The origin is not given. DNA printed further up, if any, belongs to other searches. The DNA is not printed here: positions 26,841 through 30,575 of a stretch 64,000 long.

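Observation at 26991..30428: ToxR-like one-component regulator: SARP DNA-binding domain, one TM helix, 7-bladed propeller and a family-5 solute-binding protein in one 1145-aa chain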

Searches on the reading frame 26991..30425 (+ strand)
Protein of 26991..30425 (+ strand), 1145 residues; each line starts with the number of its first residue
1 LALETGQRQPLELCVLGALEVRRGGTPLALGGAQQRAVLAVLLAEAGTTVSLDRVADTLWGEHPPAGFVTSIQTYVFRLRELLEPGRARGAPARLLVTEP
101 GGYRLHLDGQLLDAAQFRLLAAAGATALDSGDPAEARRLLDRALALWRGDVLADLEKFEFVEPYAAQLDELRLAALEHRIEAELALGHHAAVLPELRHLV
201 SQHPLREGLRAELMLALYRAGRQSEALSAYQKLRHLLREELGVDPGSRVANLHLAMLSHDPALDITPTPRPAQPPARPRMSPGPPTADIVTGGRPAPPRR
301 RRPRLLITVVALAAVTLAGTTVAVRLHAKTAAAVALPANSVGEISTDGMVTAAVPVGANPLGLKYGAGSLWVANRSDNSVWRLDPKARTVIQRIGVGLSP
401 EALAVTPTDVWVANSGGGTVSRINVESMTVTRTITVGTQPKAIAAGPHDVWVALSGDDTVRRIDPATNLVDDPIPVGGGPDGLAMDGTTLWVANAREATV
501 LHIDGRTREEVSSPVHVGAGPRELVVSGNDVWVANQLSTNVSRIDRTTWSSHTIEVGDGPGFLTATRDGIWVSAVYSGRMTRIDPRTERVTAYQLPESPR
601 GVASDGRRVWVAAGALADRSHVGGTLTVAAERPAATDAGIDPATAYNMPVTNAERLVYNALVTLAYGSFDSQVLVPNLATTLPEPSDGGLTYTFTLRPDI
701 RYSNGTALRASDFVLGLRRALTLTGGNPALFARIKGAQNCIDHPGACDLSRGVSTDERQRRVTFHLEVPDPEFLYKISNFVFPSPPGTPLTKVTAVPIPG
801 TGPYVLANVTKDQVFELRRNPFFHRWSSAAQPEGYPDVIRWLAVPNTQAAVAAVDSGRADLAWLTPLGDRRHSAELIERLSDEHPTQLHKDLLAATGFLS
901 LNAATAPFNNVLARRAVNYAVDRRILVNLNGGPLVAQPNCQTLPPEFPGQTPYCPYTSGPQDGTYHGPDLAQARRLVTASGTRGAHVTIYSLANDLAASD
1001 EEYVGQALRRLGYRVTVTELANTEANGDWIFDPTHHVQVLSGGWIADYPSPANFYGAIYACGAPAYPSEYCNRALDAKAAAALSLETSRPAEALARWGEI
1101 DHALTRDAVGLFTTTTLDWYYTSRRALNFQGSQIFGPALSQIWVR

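Call 5: search_protein_families(library=pfam, proteins=[window:26991-30425:+], max_evalue=0.1)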
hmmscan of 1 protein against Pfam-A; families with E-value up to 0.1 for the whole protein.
window:26991-30425:+ (1145 aa): 11 families
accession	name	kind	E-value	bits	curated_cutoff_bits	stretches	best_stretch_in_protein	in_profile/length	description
PF00496.27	SBP_bac_5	-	1.2e-46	160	32.4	1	674-1062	2-364/368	Bacterial extracellular solute-binding proteins, family 5 Middle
PF03704.23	BTAD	-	2.9e-46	157.9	22.1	1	112-256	1-145/146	Bacterial transcriptional activator domain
PF21783.3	YNCE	-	1.5e-08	34.8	27.1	2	409-474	41-108/339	YNCE-like beta-propeller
PF00486.34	Trans_reg_C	-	1.8e-06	28.4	26.2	1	33-105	8-77/77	Transcriptional regulatory protein, C terminal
PF08450.18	SGL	-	5.9e-05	23.2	26.3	0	452-515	159-224/246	SMP-30/Gluconolactonase/LRE-like region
PF13428.12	TPR_14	-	0.00011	22.9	23.5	1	118-155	2-39/44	Tetratricopeptide repeat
PF01436.27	NHL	-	0.0008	19.8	20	0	359-382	3-27/28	NHL repeat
PF21959.2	DUF6923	-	0.0017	18.6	27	0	533-604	102-176/234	Repeat of unknown function (DUF6923)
PF07719.23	TPR_2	-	0.0049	17.3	27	0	119-146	3-30/34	Tetratricopeptide repeat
PF14559.12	TPR_19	-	0.0081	16.9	25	0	127-153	1-27/68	Tetratricopeptide repeat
PF13374.12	TPR_10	-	0.023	15.2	27.5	0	124-148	9-33/42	Tetratricopeptide repeat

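Call 6: search_protein_families(library=ncbifam, proteins=[window:26991-30425:+], max_evalue=0.1)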
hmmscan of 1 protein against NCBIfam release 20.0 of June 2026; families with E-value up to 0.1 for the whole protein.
window:26991-30425:+ (1145 aa): 19 families
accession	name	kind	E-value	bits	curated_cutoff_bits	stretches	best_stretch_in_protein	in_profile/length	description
NF053617.1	SARPRegAfsRStmc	equivalog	1.8e-55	188.4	1430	1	5-282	23-292/986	SARP-family global regulator AfsR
NF041231.1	BagI_FevR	exception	5.3e-40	137.7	500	1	24-279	4-256/315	AfsR/SARP family transcriptional regulator BagI/FevR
TIGR02276.1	beta_rpt_yvtn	repeat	6.9e-27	93.2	27.85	3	369-406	5-42/42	beta-propeller repeat protein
TIGR03866.1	PQQ_ABC_repeats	subfamily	2.4e-25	89.3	287.3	2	409-591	12-202/310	PQQ-dependent catabolism-associated beta-propeller protein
TIGR02294.1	nickel_nikA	equivalog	4.1e-14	52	393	2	799-928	163-283/501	nickel ABC transporter substrate-binding protein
NF052340.1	hydrazine_beta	equivalog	8.5e-14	51.4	560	2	368-455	45-136/372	hydrazine synthase subunit beta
NF011942.0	PRK15413.1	equivalog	6.2e-11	41.7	594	1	800-1022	184-385/512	glutathione ABC transporter substrate-binding protein GsiB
NF011684.0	PRK15104.1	equivalog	5.2e-10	38.6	947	1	641-1087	53-484/543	oligopeptide ABC transporter substrate-binding protein OppA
NF052342.1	hydrazine_BC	exception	8.5e-10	37.4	1250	2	367-444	50-129/690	hydrazine synthase subunit beta-gamma fusion subunit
NF007287.0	PRK09755.1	equivalog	2.3e-09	36.6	1098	1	683-947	84-340/535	ABC transporter substrate-binding protein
NF047575.1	opine_bind_CntA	exception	1.4e-05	23.9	800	1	652-924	60-312/535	staphylopine-dependent metal ABC transporter substrate-binding lipoprotein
NF043070.1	DppA_dipep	equivalog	1.9e-05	23.5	1005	1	880-1072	276-461/535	dipeptide ABC transporter periplasmic-binding protein DppA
TIGR04028.1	SBP_KPN_01854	hypoth_equivalog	7.5e-05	21.5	468.5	1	666-862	36-228/509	TIGR04028 family ABC transporter substrate-binding protein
NF045468.1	Opp5A_nikA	equivalog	9.3e-05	21.1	600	1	791-927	152-274/488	nickel ABC transporter substrate-binding protein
NF000022.1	stregra_B_VgbA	exception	0.00013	21.1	600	1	338-494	119-283/299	streptogramin B lyase Vgb(A)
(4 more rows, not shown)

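Call 9: find_homologous_proteins(query=window:26991-30425:+, max_evalue=1e-10)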
Query window:26991-30425:+ (1145 aa): 3002 proteins with E <= 1e-10 among 8000 candidates; the best 120 are listed.
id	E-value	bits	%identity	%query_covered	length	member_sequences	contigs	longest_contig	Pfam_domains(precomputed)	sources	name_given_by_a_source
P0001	0.0e+0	2584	100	100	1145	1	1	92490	PF03704.24,PF21783.3,PF00496.28,PF00486.35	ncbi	ncbi:MAG: ABC transporter substrate-binding protein [Actinomycetales bacterium]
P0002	0.0e+0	1952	76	100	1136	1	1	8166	PF03704.24,PF21783.3,PF00496.28,PF00486.35,PF13428.13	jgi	jgi:YVTN family beta-propeller protein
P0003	0.0e+0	1861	73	100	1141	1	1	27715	PF03704.24,PF00496.28,PF00486.35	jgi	jgi:YVTN family beta-propeller protein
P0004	0.0e+0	1797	71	100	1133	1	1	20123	PF03704.24,PF21959.3,PF21783.3,PF00496.28,PF00486.35,PF01436.28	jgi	jgi:YVTN family beta-propeller protein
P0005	0.0e+0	1468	59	100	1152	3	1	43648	PF03704.24,PF21959.3,PF21783.3,PF00496.28,PF00486.35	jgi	jgi:YVTN family beta-propeller protein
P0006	0.0e+0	1304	55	100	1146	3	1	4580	PF03704.24,PF21959.3,PF21783.3,PF00496.28,PF00486.35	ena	-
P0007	0.0e+0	1274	53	100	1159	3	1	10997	PF03704.24,PF21959.3,PF21783.3,PF00496.28,PF13432.13,PF00486.35,PF01436.28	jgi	-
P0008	0.0e+0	1272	53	99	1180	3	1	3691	PF03704.24,PF21959.3,PF21783.3,PF00496.28,PF00486.35,PF01436.28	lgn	-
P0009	0.0e+0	1261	54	99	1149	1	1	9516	PF03704.24,PF21959.3,PF21783.3,PF00496.28,PF00486.35,PF01436.28,PF08450.19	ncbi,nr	ncbi:MAG: ABC transporter substrate-binding protein [Actinomycetota bacterium]|nr:ABC transporter su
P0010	0.0e+0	1220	53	99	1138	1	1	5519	PF03704.24,PF21959.3,PF21783.3,PF00496.28,PF00486.35,PF01436.28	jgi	jgi:YVTN family beta-propeller protein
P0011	0.0e+0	1194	52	99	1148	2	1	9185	PF03704.24,PF21959.3,PF21783.3,PF00496.28,PF00486.35,PF16819.12,PF24684.2,PF01436.28,PF08450.19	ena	-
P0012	0.0e+0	1178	51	99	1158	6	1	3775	PF03704.24,PF21783.3,PF00496.28,PF00486.35,PF24684.2,PF01436.28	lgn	-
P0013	0.0e+0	1169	51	100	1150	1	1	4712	PF03704.24,PF21959.3,PF21783.3,PF00496.28,PF00486.35,PF16819.12,PF24684.2,PF01436.28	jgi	jgi:YVTN family beta-propeller protein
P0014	0.0e+0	1167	52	100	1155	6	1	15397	PF03704.24,PF21959.3,PF21783.3,PF00496.28,PF00486.35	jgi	jgi:YVTN family beta-propeller protein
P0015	0.0e+0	1167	52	100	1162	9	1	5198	PF03704.24,PF21959.3,PF21783.3,PF00496.28,PF00486.35,PF01436.28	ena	-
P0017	0.0e+0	1142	51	100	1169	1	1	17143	PF03704.24,PF21959.3,PF21783.3,PF00496.28,PF00486.35,PF16819.12,PF24684.2,PF01436.28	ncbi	ncbi:MAG: ABC transporter substrate-binding protein [Dermatophilaceae bacterium]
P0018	0.0e+0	1140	50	100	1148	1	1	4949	PF03704.24,PF21783.3,PF00496.28,PF00486.35,PF24684.2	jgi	jgi:YVTN family beta-propeller protein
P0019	0.0e+0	1140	50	100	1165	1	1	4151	PF03704.24,PF21959.3,PF21783.3,PF00496.28,PF00486.35,PF24684.2,PF08450.19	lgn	-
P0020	0.0e+0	1125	49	100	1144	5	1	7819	PF03704.24,PF21959.3,PF21783.3,PF00496.28,PF00486.35,PF16819.12,PF24684.2,PF08450.19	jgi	jgi:YVTN family beta-propeller protein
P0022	0.0e+0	1088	48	99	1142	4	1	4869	PF03704.24,PF21959.3,PF21783.3,PF00496.28,PF00486.35,PF24684.2,PF01436.28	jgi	jgi:ABC-type transport system substrate-binding protein/DNA-binding SARP family transcriptional acti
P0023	0.0e+0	1062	48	99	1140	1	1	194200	PF03704.24,PF21959.3,PF21783.3,PF00496.28,PF00486.35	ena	-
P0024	0.0e+0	1061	47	99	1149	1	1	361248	PF03704.24,PF21959.3,PF21783.3,PF00496.28,PF00486.35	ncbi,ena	-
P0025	0.0e+0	1060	47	99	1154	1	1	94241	PF03704.24,PF21959.3,PF00496.28,PF00486.35,PF24684.2,PF01436.28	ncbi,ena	-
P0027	0.0e+0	1057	47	99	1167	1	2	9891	PF03704.24,PF21959.3,PF21783.3,PF00496.28,PF00486.35,PF24684.2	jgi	jgi:ABC-type transport system substrate-binding protein/DNA-binding SARP family transcriptional acti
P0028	0.0e+0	1054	47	99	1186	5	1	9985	PF03704.24,PF21959.3,PF00496.28,PF00486.35,PF24684.2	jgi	jgi:ABC-type transport system substrate-binding protein/DNA-binding SARP family transcriptional acti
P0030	0.0e+0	1052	48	100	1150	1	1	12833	PF03704.24,PF21959.3,PF21783.3,PF00496.28,PF00486.35,PF24684.2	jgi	jgi:YVTN family beta-propeller protein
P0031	0.0e+0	1051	47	99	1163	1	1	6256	PF03704.24,PF21959.3,PF00496.28,PF00486.35,PF24684.2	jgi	jgi:ABC-type transport system substrate-binding protein/DNA-binding SARP family transcriptional acti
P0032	0.0e+0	1046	47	99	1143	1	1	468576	PF03704.24,PF21783.3,PF00496.28,PF00486.35,PF24684.2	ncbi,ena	-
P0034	0.0e+0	1040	47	99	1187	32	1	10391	PF03704.24,PF00496.28,PF00486.35,PF24684.2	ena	-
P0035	0.0e+0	1038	48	100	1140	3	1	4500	PF03704.24,PF21783.3,PF00496.28,PF00486.35,PF24684.2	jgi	jgi:YVTN family beta-propeller protein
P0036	0.0e+0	1036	46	99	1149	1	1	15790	PF03704.24,PF21783.3,PF00496.28,PF00486.35,PF24684.2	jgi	jgi:YVTN family beta-propeller protein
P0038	0.0e+0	1035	46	99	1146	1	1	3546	PF03704.24,PF21959.3,PF00496.28,PF00486.35,PF24684.2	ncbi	ncbi:MAG: BTAD domain-containing putative transcriptional regulator [Marmoricola sp.]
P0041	0.0e+0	1027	47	99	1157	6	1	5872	PF03704.24,PF21959.3,PF00496.28,PF00486.35,PF24684.2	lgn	-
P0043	0.0e+0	1021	49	62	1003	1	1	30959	PF03704.24,PF00496.28,PF00486.35,PF24684.2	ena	-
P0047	0.0e+0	1018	47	99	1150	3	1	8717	PF03704.24,PF26549.1,PF00496.28,PF00486.35,PF24684.2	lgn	-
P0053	4.7e-297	1007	47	100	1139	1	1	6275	PF03704.24,PF21959.3,PF21783.3,PF00496.28,PF00486.35,PF24684.2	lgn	-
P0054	5.5e-297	1006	45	99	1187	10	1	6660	PF03704.24,PF21959.3,PF00496.28,PF00486.35,PF24684.2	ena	-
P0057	5.4e-296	1003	47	100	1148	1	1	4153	PF03704.24,PF21783.3,PF00496.28,PF00486.35,PF24684.2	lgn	-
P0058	2.0e-295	1001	46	99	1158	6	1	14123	PF03704.24,PF21783.3,PF00496.28,PF00486.35,PF24684.2,PF01436.28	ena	-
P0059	2.5e-294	998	46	99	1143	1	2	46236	PF03704.24,PF21959.3,PF21783.3,PF00496.28,PF00486.35,PF24684.2,PF08450.19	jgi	-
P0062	7.5e-293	993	48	99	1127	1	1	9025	PF03704.24,PF21959.3,PF21783.3,PF00496.28,PF00486.35,PF24684.2,PF01436.28,PF08450.19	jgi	jgi:YVTN family beta-propeller protein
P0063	1.0e-292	992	46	99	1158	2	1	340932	PF03704.24,PF21959.3,PF00496.28,PF00486.35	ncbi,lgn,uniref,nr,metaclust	ncbi:ABC transporter substrate-binding protein [Nocardioides sp. URHA0032]|uniref:ABC transporter su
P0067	1.0e-290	986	46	100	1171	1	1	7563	PF03704.24,PF21959.3,PF21783.3,PF00496.28,PF00486.35,PF24684.2,PF08450.19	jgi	jgi:YVTN family beta-propeller protein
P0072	5.8e-285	967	45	99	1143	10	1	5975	PF03704.24,PF21959.3,PF21783.3,PF00496.28,PF00486.35,PF24684.2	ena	-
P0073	9.9e-285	966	45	99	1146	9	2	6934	PF03704.24,PF21783.3,PF00496.28,PF00486.35,PF24684.2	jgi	jgi:YVTN family beta-propeller protein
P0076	7.4e-284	963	45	99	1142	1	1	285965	PF03704.24,PF21783.3,PF00496.28,PF01436.28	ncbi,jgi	ncbi:MAG TPA: ABC transporter substrate-binding protein [Jatrophihabitantaceae bacterium]|jgi:YVTN f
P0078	2.1e-283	962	46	98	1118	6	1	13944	PF03704.24,PF21959.3,PF21783.3,PF00496.28,PF00486.35,PF24684.2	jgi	jgi:YVTN family beta-propeller protein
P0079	6.0e-283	960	45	99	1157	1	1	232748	PF03704.24,PF21783.3,PF00496.28,PF24684.2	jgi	jgi:YVTN family beta-propeller protein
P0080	1.7e-282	958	45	99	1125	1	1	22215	PF03704.24,PF21783.3,PF00496.28,PF00486.35,PF24684.2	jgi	jgi:YVTN family beta-propeller protein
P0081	2.6e-282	958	46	100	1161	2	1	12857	PF03704.24,PF21959.3,PF21783.3,PF00496.28,PF00486.35,PF16819.12,PF24684.2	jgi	jgi:YVTN family beta-propeller protein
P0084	2.9e-281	954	54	22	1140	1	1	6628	PF03704.24,PF21783.3,PF00496.28,PF24684.2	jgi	jgi:YVTN family beta-propeller protein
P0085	8.8e-280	949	45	99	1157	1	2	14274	PF03704.24,PF21783.3,PF00496.28,PF00486.35,PF24684.2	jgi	-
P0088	4.2e-278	944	45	99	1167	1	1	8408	PF03704.24,PF21959.3,PF21783.3,PF00496.28,PF00486.35,PF24684.2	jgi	jgi:ABC-type transport system substrate-binding protein/DNA-binding SARP family transcriptional acti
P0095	3.8e-274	931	45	99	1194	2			PF03704.24,PF13449.13,PF21783.3,PF00496.28,PF00486.35,PF24684.2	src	-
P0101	9.0e-273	926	45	99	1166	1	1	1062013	PF03704.24,PF21959.3,PF00496.28,PF00486.35,PF24684.2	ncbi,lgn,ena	-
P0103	1.9e-272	925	45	99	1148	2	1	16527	PF03704.24,PF21959.3,PF00496.28,PF00486.35,PF24684.2,PF01436.28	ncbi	ncbi:MAG: ABC transporter substrate-binding protein [Lapillicoccus sp.]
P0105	2.9e-272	925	48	89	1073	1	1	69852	PF03704.24,PF21959.3,PF21783.3,PF00496.28,PF00486.35,PF16819.12,PF24684.2,PF08450.19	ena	-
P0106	3.1e-272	925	44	99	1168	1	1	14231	PF03704.24,PF21783.3,PF00496.28,PF00486.35,PF24684.2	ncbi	-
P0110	2.9e-271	921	44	99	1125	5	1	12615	PF03704.24,PF21783.3,PF00496.28,PF00486.35,PF24684.2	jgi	-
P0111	3.5e-271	921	44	99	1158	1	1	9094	PF03704.24,PF21959.3,PF21783.3,PF00496.28,PF00486.35,PF24684.2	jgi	jgi:peptide/nickel transport system substrate-binding protein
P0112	4.6e-271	921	45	100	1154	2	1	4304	PF03704.24,PF00496.28,PF00486.35,PF24684.2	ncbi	ncbi:MAG: BTAD domain-containing putative transcriptional regulator [Lapillicoccus sp.]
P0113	2.4e-270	918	46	99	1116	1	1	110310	PF03704.24,PF00496.28,PF00486.35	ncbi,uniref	ncbi:ABC transporter substrate-binding protein [Streptomyces sp. NPDC057253]|uniref:ABC transporter 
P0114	3.2e-270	918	43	99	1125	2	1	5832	PF03704.24,PF21783.3,PF00496.28,PF00486.35,PF24684.2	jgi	jgi:ABC-type transport system substrate-binding protein/DNA-binding SARP family transcriptional acti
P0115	2.7e-269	915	44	100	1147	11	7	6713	PF03704.24,PF21959.3,PF21783.3,PF00496.28,PF00486.35,PF24684.2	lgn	-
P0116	4.2e-269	914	44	99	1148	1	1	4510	PF03704.24,PF21959.3,PF21783.3,PF00496.28,PF00486.35,PF24684.2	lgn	-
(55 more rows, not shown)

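Call 21: search_solved_structures(query=window:26991-30425:+, max_evalue=0.001)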
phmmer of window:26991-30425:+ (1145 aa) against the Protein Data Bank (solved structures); distinct sequences matched with E-value up to 0.001: 49.
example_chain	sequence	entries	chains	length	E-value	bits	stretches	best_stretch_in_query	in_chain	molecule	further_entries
8hvr_I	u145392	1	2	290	8.1e-46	159.7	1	10-263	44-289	Regulatory protein AfsR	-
8k60_I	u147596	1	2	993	1.1e-45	159.2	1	10-291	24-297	Regulatory protein AfsR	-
8jke_I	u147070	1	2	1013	1.1e-45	159.2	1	10-291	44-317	Regulatory protein AfsR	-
2fez_A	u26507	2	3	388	1.8e-45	158.6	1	9-261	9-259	Probable regulatory protein embR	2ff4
8upi_A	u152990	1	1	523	3.5e-32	114.5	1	621-1108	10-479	Peptide ABC transporter substrate-binding protein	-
1l0q_A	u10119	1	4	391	3.2e-22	81.6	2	346-527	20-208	Surface layer protein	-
2wok_A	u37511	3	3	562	4.9e-20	74.3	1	612-1058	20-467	CLAVULANIC ACID BIOSYNTHESIS OLIGOPEPTIDE BINDING PROTEIN 2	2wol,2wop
9rd1_A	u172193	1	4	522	1.4e-13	52.9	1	640-1108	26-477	Periplasmic oligopeptide-binding protein OppA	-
3tcf_A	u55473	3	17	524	1.4e-13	52.9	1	640-1108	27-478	Periplasmic oligopeptide-binding protein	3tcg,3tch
4toz_A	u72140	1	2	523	6e-12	47.5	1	637-1084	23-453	Periplasmic murein peptide-binding protein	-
3o9p_A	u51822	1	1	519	8.3e-12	47.1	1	637-1084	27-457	Periplasmic murein peptide-binding protein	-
3m8u_A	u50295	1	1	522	1.7e-11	46.1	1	638-1129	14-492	Heme-binding protein A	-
1b05_A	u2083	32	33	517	3.5e-11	45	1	690-1085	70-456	PERIPLASMIC OLIGOPEPTIDE-BINDING PROTEIN | PROTEIN (OLIGO-PEPTIDE BINDING PROTEIN) | PERIPLASMIC OLIGO-PEPTIDE BINDING PROTEIN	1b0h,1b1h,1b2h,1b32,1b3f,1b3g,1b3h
6dqq_A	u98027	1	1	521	1.7e-10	42.7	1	639-932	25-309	Periplasmic oligopeptide-binding protein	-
6dqr_A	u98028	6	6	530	1.8e-10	42.7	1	639-932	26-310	Periplasmic oligopeptide-binding protein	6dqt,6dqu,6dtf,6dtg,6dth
1dpp_A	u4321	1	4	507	4.6e-07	31.4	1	657-1071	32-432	DIPEPTIDE BINDING PROTEIN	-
8z1y_F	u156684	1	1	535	4.9e-07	31.3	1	657-1071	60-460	Dipeptide-binding protein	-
1dpe_A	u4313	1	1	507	2.2e-06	29.1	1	657-1071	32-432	DIPEPTIDE-BINDING PROTEIN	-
8z1z_F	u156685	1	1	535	2.7e-06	28.8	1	657-1071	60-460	Dipeptide-binding protein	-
5f1q_A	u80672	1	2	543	0.00011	23.5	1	656-1071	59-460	Periplasmic dipeptide transport protein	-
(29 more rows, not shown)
